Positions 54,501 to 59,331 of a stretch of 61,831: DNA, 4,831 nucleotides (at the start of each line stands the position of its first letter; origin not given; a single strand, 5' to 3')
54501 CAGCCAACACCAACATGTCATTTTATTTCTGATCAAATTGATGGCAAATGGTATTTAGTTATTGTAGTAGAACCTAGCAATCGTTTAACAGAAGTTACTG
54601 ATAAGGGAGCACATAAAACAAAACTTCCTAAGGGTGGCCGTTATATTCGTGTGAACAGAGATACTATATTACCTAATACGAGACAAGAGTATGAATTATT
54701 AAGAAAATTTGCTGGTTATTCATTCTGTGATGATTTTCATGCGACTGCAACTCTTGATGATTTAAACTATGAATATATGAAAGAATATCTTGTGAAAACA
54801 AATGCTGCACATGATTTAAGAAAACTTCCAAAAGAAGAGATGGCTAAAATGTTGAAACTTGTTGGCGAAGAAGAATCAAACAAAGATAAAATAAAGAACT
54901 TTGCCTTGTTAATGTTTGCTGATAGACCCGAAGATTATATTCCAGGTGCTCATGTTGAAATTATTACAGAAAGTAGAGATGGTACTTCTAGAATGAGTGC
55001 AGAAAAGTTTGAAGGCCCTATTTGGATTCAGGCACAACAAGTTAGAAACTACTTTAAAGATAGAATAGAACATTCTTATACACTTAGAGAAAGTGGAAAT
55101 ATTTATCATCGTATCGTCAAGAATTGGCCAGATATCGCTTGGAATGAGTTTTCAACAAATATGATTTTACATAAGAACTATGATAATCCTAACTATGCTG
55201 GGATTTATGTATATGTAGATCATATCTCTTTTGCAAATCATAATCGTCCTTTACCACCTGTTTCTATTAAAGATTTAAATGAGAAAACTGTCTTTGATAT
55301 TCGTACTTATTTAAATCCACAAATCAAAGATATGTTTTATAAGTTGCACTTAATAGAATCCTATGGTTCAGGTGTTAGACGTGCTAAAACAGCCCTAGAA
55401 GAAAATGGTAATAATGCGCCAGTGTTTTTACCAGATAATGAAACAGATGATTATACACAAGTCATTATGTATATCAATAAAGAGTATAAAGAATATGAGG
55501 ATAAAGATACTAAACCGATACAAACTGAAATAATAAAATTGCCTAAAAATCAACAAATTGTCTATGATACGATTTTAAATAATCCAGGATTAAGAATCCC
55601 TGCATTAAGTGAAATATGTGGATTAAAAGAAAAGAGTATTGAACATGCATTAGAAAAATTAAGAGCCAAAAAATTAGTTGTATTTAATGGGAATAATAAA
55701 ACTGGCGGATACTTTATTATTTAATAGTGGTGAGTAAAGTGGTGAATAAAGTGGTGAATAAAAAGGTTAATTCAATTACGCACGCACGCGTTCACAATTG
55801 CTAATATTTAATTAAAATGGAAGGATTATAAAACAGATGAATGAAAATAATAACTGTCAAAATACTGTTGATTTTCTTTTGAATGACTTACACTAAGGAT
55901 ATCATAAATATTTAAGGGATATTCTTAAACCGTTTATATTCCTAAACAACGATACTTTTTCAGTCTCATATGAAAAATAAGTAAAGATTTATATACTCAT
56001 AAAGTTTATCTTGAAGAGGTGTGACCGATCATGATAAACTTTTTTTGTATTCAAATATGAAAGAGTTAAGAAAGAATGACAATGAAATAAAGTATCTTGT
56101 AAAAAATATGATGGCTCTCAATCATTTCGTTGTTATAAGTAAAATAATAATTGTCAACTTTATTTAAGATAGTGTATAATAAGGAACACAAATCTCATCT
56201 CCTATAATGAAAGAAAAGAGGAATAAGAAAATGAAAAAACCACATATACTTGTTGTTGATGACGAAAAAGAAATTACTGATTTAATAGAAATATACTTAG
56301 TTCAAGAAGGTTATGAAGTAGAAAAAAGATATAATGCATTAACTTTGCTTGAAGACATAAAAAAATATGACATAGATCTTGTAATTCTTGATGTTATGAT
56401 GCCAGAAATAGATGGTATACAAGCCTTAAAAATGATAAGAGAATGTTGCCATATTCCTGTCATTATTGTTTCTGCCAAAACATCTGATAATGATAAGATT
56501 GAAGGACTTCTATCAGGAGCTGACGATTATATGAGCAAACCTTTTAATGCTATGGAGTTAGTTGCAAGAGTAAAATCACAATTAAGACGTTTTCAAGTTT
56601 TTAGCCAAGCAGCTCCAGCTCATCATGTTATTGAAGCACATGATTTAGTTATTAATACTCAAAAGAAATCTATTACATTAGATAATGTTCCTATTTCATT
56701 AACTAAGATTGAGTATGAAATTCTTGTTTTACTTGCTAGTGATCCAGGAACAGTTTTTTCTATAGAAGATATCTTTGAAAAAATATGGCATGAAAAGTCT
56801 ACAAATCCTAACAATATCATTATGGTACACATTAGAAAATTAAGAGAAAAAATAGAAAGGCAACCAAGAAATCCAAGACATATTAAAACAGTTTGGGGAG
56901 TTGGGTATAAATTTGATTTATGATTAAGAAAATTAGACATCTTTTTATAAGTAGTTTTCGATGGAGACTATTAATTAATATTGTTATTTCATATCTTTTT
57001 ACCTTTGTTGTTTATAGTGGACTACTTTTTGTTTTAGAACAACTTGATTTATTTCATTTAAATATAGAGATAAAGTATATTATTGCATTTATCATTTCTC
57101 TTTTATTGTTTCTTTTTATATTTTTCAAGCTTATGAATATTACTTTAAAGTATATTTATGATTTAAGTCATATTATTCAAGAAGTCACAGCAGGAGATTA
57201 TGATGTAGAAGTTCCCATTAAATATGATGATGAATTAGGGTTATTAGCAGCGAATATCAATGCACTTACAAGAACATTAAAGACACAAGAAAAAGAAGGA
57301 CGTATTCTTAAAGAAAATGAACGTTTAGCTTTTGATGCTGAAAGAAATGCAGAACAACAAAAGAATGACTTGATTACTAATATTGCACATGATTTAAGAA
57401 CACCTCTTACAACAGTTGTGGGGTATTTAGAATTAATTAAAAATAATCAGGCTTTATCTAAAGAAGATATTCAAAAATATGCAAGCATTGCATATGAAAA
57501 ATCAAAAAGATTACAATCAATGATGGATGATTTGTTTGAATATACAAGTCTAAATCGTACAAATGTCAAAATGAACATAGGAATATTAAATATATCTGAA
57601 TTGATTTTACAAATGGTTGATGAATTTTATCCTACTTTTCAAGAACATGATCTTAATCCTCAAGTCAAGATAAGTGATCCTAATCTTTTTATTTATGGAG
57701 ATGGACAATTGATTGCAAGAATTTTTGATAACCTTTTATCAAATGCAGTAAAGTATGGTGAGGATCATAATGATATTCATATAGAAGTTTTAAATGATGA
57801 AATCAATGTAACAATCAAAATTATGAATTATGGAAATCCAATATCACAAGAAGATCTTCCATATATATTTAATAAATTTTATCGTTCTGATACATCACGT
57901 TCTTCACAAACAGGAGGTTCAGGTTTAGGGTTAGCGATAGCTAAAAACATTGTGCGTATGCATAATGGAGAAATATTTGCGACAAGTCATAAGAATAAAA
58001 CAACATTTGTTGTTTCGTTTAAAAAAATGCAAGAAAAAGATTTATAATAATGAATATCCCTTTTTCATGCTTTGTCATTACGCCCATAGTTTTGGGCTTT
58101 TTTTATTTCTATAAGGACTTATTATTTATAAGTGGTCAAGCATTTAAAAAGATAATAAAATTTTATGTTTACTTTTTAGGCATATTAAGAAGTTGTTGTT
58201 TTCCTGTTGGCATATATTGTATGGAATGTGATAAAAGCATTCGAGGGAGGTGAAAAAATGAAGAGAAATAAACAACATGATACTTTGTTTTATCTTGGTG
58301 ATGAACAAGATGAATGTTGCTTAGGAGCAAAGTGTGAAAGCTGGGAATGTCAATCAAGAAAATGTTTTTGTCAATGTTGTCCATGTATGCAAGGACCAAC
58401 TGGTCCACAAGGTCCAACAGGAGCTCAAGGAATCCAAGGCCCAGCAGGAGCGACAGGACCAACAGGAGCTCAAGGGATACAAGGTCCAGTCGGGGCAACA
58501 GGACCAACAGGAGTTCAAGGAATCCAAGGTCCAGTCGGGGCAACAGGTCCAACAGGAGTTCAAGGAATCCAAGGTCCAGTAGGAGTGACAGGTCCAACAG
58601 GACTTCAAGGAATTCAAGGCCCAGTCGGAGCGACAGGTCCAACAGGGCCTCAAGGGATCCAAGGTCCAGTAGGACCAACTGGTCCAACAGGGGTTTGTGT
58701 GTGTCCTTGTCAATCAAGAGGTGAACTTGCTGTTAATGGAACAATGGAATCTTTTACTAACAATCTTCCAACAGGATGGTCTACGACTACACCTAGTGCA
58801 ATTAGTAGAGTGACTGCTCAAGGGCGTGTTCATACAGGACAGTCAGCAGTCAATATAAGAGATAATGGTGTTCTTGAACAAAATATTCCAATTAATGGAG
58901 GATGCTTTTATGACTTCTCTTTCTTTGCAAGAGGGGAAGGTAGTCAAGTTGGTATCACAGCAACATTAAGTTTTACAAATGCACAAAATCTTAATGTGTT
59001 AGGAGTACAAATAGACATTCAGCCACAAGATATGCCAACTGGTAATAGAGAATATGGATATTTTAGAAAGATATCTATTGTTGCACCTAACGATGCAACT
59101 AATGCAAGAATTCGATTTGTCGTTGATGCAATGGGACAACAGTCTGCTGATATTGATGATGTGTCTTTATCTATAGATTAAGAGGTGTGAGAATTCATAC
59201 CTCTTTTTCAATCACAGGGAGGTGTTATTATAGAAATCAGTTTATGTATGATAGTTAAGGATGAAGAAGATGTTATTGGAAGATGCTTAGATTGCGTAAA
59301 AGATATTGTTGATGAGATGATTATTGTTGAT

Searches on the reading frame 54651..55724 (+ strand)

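Call 9: search_protein_families(library=pfam, proteins=[window:54651-55724:+], max_evalue=0.001)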
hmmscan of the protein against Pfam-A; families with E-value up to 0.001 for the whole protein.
window:54651-55724:+ (357 aa): 1 family
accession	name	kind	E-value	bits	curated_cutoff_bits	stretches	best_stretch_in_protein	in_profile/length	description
PF13749.12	HATPase_c_4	-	2.6e-09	37.4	26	1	185-271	6-87/89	Putative ATP-dependent DNA helicase recG C-terminal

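Call 58: search_protein_families(library=ncbifam, proteins=[window:54651-55724:+], max_evalue=0.01)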
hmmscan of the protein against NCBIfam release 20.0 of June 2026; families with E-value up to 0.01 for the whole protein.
window:54651-55724:+ (357 aa): 0 families

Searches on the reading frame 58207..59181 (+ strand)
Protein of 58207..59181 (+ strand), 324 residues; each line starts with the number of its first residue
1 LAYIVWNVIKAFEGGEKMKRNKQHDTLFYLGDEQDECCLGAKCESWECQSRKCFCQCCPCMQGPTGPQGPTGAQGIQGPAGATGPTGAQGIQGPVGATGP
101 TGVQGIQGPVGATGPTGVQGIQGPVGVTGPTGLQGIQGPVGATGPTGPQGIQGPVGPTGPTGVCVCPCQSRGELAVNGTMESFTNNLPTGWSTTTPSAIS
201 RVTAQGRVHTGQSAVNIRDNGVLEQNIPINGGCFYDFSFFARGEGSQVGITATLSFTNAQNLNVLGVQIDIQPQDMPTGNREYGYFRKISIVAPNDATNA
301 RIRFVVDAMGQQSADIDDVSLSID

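Call 9: search_protein_families(library=pfam, proteins=[window:58207-59181:+], max_evalue=0.001)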
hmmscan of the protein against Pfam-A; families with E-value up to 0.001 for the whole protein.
window:58207-59181:+ (324 aa): 1 family
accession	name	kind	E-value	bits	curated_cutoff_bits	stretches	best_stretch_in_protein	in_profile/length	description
PF01391.23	Collagen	-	1.9e-16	60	27.2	2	63-115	7-59/60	Collagen triple helix repeat (20 copies)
